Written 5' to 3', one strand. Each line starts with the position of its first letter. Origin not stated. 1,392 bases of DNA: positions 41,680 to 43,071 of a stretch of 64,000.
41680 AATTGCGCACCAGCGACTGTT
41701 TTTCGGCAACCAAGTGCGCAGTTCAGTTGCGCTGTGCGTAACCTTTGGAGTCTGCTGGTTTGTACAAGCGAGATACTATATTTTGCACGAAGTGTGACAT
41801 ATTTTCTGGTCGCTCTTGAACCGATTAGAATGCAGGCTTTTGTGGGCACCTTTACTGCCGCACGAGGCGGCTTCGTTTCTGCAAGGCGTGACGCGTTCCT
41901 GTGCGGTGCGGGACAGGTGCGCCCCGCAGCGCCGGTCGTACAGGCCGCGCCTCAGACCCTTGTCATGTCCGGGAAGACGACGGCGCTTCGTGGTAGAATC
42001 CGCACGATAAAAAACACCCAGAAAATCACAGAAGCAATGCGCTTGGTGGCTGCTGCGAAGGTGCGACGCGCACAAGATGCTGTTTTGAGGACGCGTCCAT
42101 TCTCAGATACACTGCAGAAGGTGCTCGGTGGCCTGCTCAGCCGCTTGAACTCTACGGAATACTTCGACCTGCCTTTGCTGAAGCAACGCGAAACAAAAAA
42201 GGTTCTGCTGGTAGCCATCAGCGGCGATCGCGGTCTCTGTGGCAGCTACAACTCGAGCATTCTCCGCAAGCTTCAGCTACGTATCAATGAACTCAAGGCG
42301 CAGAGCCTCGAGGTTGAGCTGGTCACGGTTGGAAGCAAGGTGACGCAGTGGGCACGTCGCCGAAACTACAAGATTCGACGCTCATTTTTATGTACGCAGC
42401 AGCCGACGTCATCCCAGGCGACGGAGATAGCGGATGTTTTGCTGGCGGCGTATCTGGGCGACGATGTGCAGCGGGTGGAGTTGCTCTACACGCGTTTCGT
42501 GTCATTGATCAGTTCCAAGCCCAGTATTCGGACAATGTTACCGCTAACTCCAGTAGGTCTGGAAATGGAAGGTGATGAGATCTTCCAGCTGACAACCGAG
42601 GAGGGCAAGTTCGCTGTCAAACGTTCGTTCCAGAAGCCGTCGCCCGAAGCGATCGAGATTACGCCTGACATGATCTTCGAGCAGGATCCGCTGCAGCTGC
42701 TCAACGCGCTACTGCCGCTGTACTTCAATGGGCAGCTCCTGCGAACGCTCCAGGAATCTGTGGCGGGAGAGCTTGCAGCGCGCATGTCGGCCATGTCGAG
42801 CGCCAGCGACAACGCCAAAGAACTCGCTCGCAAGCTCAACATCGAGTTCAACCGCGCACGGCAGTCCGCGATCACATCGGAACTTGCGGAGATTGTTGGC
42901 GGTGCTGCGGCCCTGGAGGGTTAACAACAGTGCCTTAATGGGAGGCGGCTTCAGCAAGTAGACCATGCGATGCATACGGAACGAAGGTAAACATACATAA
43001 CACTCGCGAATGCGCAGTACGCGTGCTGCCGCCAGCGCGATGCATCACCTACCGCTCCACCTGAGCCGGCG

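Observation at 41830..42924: Plastid-type ATP synthase gamma lacking the redox-regulatory Cys cassette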

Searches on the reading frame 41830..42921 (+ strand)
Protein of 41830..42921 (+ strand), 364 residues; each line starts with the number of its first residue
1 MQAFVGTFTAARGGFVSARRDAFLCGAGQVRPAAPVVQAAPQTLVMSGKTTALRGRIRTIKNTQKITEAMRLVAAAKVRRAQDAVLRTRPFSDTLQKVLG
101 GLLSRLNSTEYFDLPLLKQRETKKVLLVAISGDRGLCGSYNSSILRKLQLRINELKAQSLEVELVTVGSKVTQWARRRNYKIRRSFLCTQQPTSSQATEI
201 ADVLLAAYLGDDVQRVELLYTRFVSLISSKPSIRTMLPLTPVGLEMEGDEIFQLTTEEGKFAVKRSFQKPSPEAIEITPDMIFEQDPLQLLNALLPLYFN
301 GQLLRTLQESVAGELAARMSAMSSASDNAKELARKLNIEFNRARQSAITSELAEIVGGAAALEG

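Call 4: search_protein_families(library=pfam, proteins=[window:41830-42921:+])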
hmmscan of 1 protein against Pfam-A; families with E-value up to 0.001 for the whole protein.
window:41830-42921:+ (364 aa): 1 family
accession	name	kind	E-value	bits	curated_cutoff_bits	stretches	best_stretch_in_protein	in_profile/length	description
PF00231.24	ATP-synt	-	4.8e-88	296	39.9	1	51-362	3-285/285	ATP synthase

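Call 5: search_protein_families(library=ncbifam, proteins=[window:41830-42921:+])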
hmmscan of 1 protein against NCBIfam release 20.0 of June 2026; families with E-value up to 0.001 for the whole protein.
window:41830-42921:+ (364 aa): 13 families
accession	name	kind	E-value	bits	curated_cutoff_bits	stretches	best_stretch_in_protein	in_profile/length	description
NF004145.0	PRK05621.1-2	equivalog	5.8e-98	328.1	317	1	50-363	4-303/306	F0F1 ATP synthase subunit gamma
TIGR01146.1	ATPsyn_F1gamma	equivalog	6.9e-94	314.8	194.45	1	52-362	6-286/286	ATP synthase F1 subunit gamma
NF009958.0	PRK13425.1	equivalog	5.3e-67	226.3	501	1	53-363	7-291/292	F0F1 ATP synthase subunit gamma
NF010709.0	PRK14111.1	equivalog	2.4e-66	224.2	425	2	51-244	5-199/290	F0F1 ATP synthase subunit gamma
NF004144.0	PRK05621.1-1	equivalog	1.6e-65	221.4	372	1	51-361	5-286/287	F0F1 ATP synthase subunit gamma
NF004146.0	PRK05621.1-4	equivalog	5.4e-62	209.8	342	1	52-362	6-296/296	F0F1 ATP synthase subunit gamma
NF009960.0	PRK13427.1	equivalog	3.3e-61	207.3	432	2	51-249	5-202/289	F0F1 ATP synthase subunit gamma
NF009959.0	PRK13426.1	equivalog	5e-59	200.2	394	1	53-361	7-290/291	F0F1 ATP synthase subunit gamma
NF010708.0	PRK14110.1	equivalog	1.1e-58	199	445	2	53-251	9-206/291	F0F1 ATP synthase subunit gamma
NF009957.0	PRK13424.1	equivalog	5.9e-55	186.6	436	2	54-245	8-198/291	F0F1 ATP synthase subunit gamma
NF004147.0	PRK05621.2-1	equivalog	5e-53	180.8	382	1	48-363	3-293/293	F0F1 ATP synthase subunit gamma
NF009956.0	PRK13422.1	equivalog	5.7e-39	134.2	582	1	51-361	5-297/298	F0F1 ATP synthase subunit gamma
TIGR03323.1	alt_F1F0_F1_gam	exception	7.8e-25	87.8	282.35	2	285-362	208-285/285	alternate F1F0 ATPase, F1 subunit gamma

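Call 6: search_solved_structures(query=window:41830-42921:+, show_alignments=3)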
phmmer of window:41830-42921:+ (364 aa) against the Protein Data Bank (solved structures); distinct sequences matched with E-value up to 0.001: 50.
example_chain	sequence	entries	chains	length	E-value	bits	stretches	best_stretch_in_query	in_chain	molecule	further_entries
22vl_D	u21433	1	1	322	1.4e-93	316.9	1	53-364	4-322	ATP synthase gamma chain, chloroplastic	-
6fkf_g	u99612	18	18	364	1.3e-89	303.8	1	47-361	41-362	ATP synthase gamma chain, chloroplastic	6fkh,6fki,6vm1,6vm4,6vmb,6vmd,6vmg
5zwl_G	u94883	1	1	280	1.1e-82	281.1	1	58-332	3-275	ATP synthase gamma chain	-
6q45_G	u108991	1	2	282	2.3e-46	161.8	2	52-257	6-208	ATP synthase gamma chain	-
2qe7_G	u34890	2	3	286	3.7e-46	161.1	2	53-241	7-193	ATP synthase subunit gamma | ATP synthase gamma chain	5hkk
5ik2_G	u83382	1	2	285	4.1e-46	160.9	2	53-241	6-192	ATP synthase gamma chain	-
7p2y_g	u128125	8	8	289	9.5e-45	156.5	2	52-251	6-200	ATP synthase gamma chain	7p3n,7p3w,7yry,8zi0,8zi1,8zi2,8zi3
9o19_G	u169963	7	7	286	2.2e-44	155.2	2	52-240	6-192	ATP synthase gamma chain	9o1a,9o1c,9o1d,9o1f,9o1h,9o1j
3oaa_G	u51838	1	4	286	7.1e-44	153.6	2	52-240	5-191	ATP synthase gamma chain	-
5dn6_G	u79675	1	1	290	4e-43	151.1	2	53-239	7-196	ATP synthase gamma chain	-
9itj_G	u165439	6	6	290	4.7e-43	150.9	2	52-240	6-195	ATP synthase gamma chain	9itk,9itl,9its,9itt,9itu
5t4o_G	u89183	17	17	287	9.5e-43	149.9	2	52-240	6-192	ATP synthase gamma chain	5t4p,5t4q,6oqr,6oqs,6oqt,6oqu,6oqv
8dbq_G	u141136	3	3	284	7.3e-42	147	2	53-240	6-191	ATP synthase gamma chain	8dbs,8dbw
8j0s_G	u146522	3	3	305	1.2e-39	139.8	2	51-239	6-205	ATP synthase gamma chain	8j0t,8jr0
6foc_G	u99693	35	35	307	2.2e-37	132.3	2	51-210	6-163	ATP synthase gamma chain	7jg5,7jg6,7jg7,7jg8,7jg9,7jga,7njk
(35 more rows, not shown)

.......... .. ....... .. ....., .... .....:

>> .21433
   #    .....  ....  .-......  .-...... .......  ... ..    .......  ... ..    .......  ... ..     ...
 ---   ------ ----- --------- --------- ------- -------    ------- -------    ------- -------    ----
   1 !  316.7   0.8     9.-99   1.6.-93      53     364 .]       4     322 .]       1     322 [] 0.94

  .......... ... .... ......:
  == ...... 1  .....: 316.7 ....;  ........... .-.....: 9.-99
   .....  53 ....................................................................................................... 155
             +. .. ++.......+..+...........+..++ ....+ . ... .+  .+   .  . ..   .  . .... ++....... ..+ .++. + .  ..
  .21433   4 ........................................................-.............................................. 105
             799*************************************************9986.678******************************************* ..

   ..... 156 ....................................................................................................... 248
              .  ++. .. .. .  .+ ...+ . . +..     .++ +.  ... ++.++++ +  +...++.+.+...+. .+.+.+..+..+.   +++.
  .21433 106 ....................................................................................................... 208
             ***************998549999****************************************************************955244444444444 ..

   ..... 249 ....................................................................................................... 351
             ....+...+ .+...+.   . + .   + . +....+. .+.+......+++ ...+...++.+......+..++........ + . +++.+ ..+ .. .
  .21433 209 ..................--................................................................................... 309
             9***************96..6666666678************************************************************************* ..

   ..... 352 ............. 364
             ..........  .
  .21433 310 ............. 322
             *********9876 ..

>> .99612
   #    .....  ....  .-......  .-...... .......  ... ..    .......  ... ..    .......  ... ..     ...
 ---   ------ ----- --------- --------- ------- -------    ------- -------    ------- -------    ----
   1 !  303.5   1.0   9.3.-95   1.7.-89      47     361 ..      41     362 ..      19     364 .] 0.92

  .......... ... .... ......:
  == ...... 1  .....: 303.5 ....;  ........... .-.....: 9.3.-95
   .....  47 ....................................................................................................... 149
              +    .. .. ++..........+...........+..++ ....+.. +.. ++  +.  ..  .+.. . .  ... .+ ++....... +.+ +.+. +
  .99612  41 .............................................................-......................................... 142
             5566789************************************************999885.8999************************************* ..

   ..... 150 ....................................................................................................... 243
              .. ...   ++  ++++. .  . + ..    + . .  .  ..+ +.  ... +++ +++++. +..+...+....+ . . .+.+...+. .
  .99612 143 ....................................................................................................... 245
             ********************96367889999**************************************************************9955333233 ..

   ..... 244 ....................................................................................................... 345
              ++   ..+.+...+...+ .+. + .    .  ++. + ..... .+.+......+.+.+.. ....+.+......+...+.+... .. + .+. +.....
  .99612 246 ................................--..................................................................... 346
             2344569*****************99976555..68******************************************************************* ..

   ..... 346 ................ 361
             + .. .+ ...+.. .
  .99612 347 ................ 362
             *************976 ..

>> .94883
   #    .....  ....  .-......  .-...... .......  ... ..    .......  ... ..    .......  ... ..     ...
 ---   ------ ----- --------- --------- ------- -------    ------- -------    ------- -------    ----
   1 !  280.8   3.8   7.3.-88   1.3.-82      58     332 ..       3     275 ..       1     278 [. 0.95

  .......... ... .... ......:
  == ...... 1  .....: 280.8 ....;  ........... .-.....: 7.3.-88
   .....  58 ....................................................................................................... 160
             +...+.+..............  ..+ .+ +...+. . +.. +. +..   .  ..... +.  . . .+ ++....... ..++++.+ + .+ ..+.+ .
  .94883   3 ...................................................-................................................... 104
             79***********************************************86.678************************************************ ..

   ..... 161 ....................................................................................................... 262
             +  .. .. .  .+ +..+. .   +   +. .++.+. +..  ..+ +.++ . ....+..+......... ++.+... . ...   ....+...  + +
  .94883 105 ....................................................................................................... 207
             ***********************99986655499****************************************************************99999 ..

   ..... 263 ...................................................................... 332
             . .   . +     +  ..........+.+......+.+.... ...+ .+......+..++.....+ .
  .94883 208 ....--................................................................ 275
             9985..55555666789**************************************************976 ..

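Call 7: find_homologous_proteins(query=window:41830-42921:+)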
Query window:41830-42921:+ (364 aa): 6099 proteins with E <= 0.001 among 8000 candidates; the best 120 are listed.
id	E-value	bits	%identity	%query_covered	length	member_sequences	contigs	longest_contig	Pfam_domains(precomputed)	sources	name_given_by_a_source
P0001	3.2e-226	768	100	100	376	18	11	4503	PF00231.25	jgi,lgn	jgi:F-type H+-transporting ATPase subunit gamma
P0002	8.1e-196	668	88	100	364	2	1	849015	PF00231.25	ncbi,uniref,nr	ncbi:hypothetical protein F1559_001164 [Cyanidiococcus yangmingshanensis]|uniref:F-ATPase gamma subu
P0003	3.7e-148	511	68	99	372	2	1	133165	PF00231.25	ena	-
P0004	5.4e-148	511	71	97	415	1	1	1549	PF00231.25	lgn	-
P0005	3.6e-140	485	71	88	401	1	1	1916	PF00231.25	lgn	-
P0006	8.0e-124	431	61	98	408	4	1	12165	PF00231.25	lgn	-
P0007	3.1e-123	429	60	100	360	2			PF00231.25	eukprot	eukprot:Plantae.Rhodophyta-Purpureofilum_apyrenoidigerum.ctg11380.p1 GENE.Plantae.Rhodophyta-Purpure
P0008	3.4e-123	429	62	95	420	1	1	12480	PF00231.25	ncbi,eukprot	ncbi:unnamed protein product [Agarophyton chilense]|eukprot:gb/GEZJ01002325.1/.p2 GENE.gb/GEZJ010023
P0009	3.1e-122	426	64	87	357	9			PF00231.25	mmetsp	mmetsp:Transcript_9981/g.42123 ORF Transcript_9981/g.42123 Transcript_9981/m.42123 type:complete len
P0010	7.9e-122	425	60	98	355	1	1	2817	PF00231.25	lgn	-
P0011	1.9e-121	423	61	93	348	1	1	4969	PF00231.25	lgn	-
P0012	7.3e-121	421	61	96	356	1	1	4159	PF00231.25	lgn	-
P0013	4.4e-120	419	60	98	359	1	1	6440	PF00231.25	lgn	-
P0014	5.1e-120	419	63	88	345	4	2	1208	PF00231.25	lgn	-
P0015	6.1e-120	418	62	89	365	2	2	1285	PF00231.25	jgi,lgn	-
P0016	8.6e-120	418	64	87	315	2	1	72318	PF00231.25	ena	-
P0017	1.5e-119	417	61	95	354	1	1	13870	PF00231.25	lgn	-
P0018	1.7e-119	417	60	99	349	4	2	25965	PF00231.25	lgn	-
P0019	2.9e-119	416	64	87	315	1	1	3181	PF00231.25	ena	-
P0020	2.9e-119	416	64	88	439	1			PF00231.25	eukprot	eukprot:jgi/Galph1/1868/GphlegSOOS_G543.1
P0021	3.0e-119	416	60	91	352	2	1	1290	PF00231.25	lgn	-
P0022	4.8e-119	415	59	98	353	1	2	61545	PF00231.25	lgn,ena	-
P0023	7.5e-119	415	64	86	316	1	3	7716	PF00231.25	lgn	-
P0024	7.7e-119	415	58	96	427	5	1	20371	PF00231.25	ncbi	-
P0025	1.2e-118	414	65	87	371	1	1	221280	PF00231.25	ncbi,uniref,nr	ncbi:hypothetical protein GpartN1_g4580.t1 [Galdieria partita]|uniref:F-ATPase gamma subunit n=1 Tax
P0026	1.3e-118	414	63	88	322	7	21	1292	PF00231.25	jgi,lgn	-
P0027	2.7e-118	413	63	86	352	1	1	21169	PF00231.25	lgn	-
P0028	3.6e-118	413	63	87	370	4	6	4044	PF00231.25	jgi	jgi:F-type H+-transporting ATPase subunit gamma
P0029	5.3e-118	412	61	91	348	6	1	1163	PF00231.25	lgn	-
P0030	6.1e-118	412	59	95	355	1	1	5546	PF00231.25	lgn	-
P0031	1.2e-117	411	63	86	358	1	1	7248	PF00231.25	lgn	-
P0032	3.4e-117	409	61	93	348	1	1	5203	PF00231.25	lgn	-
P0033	7.3e-117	408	64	86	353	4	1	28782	PF00231.25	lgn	-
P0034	8.2e-117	408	58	98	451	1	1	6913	PF00231.25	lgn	-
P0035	8.6e-117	408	62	86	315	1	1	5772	PF00231.25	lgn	-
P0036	1.3e-116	407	63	86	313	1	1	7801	PF00231.25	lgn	-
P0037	1.4e-116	407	57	98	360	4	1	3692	PF00231.25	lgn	-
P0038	1.9e-116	407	64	86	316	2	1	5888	PF00231.25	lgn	-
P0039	2.3e-116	407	61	91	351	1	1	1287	PF00231.25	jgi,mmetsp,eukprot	mmetsp:Transcript_44172/g.108497 ORF Transcript_44172/g.108497 Transcript_44172/m.108497 type:comple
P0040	2.8e-116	406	62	87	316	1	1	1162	PF00231.25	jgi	-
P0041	3.0e-116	406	57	97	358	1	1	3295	PF00231.25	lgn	-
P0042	3.4e-116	406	60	88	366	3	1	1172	PF00231.25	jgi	-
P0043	4.1e-116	406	59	91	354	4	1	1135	PF00231.25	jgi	-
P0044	4.5e-116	406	58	98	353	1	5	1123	PF00231.25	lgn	-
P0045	5.1e-116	405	63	83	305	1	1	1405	PF00231.25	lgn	-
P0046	5.4e-116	405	60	91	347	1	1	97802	PF00231.25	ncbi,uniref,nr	ncbi:hypothetical protein TrLO_g14746 [Triparma laevis f. longispina]|uniref:ATP synthase gamma chai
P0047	5.6e-116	405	62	86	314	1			PF00231.25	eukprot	eukprot:GFKZ01008403.1.p1 GENE.GFKZ01008403.1~~GFKZ01008403.1.p1 ORF type:complete len:356 (-),score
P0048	6.9e-116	405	63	86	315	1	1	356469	PF00231.25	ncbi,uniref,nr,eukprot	ncbi:chloroplast F-type ATPase CF1 subunit gamma, precursor [Chondrus crispus]|uniref:F-ATPase gamma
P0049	1.5e-115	404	59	98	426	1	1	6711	PF00231.25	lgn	-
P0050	1.6e-115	404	62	88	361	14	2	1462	PF00231.25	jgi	-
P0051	2.2e-115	403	59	91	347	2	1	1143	PF00231.25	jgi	-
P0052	2.3e-115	403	55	99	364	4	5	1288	PF00231.25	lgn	-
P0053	2.7e-115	403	58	99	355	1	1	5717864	PF00231.25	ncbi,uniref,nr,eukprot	ncbi:ATP synthase gamma chain, chloroplastic [Porphyridium purpureum]|uniref:F-ATPase gamma subunit 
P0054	3.0e-115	403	62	86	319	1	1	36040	PF00231.25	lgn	-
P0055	4.1e-115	403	59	91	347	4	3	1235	PF00231.25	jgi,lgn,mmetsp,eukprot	mmetsp:Transcript_27055/g.51252 ORF Transcript_27055/g.51252 Transcript_27055/m.51252 type:complete 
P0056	5.9e-115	402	57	98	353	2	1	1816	PF00231.25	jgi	jgi:F-type H+-transporting ATPase subunit gamma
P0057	6.4e-115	402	60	88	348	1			PF00231.25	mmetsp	mmetsp:Transcript_26152/g.54490 ORF Transcript_26152/g.54490 Transcript_26152/m.54490 type:complete 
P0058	6.5e-115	402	63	87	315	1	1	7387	PF00231.25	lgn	-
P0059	8.3e-115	402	62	86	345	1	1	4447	PF00231.25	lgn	-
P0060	1.1e-114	401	51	89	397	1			PF00231.25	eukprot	eukprot:CAMPEP_0205882246 /NCGR_PEP_ID=MMETSP1083-20121108/16895_1 /ASSEMBLY_ACC=CAM_ASM_000430 /TAX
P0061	1.3e-114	401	61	88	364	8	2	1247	PF00231.25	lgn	-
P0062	1.9e-114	400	58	93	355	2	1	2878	PF00231.25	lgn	-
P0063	2.0e-114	400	57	99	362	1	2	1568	PF00231.25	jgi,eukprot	eukprot:CAMPEP_0184691462 /NCGR_PEP_ID=MMETSP0313-20130426/308_1 /TAXON_ID=2792 /ORGANISM="Porphyrid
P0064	2.6e-114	400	60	88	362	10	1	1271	PF00231.25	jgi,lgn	-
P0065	3.3e-114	400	60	91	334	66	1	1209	PF00231.25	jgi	-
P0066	3.4e-114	399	57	92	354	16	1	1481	PF00231.25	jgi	-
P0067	8.8e-114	398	58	88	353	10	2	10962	PF00231.25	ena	-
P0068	8.9e-114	398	59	88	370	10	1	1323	PF00231.25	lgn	-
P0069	1.0e-113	398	58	88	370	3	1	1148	PF00231.25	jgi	-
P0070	1.6e-113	397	63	85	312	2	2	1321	PF00231.25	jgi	-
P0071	2.0e-113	397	57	98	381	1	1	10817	PF00231.25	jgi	jgi:F-type H+-transporting ATPase subunit gamma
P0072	2.2e-113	397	61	87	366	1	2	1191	PF00231.25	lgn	-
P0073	2.2e-113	397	59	88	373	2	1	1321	PF00231.25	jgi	-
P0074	2.6e-113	397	61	85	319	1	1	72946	PF00231.25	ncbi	ncbi:unnamed protein product [Chrysoparadoxa australica]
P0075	2.7e-113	397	58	91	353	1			PF00231.25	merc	-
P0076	2.9e-113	396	58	88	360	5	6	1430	PF00231.25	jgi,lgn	-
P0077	3.0e-113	396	57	98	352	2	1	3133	PF00231.25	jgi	jgi:F-type H+-transporting ATPase subunit gamma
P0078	3.3e-113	396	60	91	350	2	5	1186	PF00231.25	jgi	jgi:F-type H+-transporting ATPase subunit gamma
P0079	5.7e-113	395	59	88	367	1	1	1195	PF00231.25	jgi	-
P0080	6.4e-113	395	61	85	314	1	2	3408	PF00231.25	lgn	-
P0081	6.8e-113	395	58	91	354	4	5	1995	PF00231.25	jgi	-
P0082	7.3e-113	395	59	88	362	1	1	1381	PF00231.25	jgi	-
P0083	7.8e-113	395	59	88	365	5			PF00231.25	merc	-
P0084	8.1e-113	395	59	88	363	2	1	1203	PF00231.25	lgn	-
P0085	8.7e-113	395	58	88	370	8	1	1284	PF00231.25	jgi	jgi:F-type H+-transporting ATPase subunit gamma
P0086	9.9e-113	395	62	89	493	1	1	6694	PF00231.25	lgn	-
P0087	1.0e-112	395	65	81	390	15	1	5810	PF00231.25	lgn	-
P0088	1.2e-112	394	58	88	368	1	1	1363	PF00231.25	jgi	jgi:F-type H+-transporting ATPase subunit gamma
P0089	1.2e-112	394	55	99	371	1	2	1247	PF00231.25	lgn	-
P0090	1.3e-112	394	55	93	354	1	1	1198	PF00231.25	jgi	-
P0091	1.4e-112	394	59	87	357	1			PF00231.25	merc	-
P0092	1.4e-112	394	59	92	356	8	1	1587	PF00231.25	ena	-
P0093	1.5e-112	394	59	87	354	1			PF00231.25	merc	-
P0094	1.7e-112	394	55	98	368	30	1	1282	PF00231.25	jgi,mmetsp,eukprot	mmetsp:Transcript_10306/g.24995 ORF Transcript_10306/g.24995 Transcript_10306/m.24995 type:complete 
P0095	2.0e-112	394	60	88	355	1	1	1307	PF00231.25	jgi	-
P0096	2.2e-112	394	59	87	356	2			PF00231.25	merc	-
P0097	2.2e-112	394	59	88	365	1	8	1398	PF00231.25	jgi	jgi:F-type H+-transporting ATPase subunit gamma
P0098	2.3e-112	393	58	87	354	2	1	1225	PF00231.25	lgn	-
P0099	2.4e-112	393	58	89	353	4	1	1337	PF00231.25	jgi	-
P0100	2.5e-112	393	58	95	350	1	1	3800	PF00231.25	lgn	-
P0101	2.7e-112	393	56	97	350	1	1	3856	PF00231.25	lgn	-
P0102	3.0e-112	393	60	87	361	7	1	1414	PF00231.25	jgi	-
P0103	3.1e-112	393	60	87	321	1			PF00231.25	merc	-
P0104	3.3e-112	393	58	89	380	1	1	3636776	PF00231.25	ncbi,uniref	ncbi:hypothetical protein AB1Y20_023323 [Prymnesium parvum]|uniref:F-ATPase gamma subunit n=1 Tax=Pr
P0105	3.3e-112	393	59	88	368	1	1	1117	PF00231.25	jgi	-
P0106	3.3e-112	393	58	91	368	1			PF00231.25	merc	-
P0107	3.5e-112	393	59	87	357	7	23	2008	PF00231.25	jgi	-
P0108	4.3e-112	393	55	98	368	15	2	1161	PF00231.25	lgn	-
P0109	4.3e-112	393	60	94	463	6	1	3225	PF00231.25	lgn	-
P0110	5.7e-112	392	58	93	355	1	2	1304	PF00231.25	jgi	-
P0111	5.7e-112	392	58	88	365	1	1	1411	PF00231.25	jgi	-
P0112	5.7e-112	392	58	88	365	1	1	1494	PF00231.25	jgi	-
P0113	6.0e-112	392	60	88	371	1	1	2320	PF00231.25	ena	-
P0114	6.2e-112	392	61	87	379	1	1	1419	PF00231.25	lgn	-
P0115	6.8e-112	392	59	88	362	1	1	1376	PF00231.25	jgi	jgi:F-type H+-transporting ATPase subunit gamma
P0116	7.2e-112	392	61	87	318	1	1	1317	PF00231.25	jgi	jgi:F-type H+-transporting ATPase subunit gamma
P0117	7.4e-112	392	60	87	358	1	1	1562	PF00231.25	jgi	jgi:F-type H+-transporting ATPase subunit gamma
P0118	7.4e-112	392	58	88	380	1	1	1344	PF00231.25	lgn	-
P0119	8.0e-112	392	56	99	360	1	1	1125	PF00231.25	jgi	-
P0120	8.2e-112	392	58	90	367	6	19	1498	PF00231.25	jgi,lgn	-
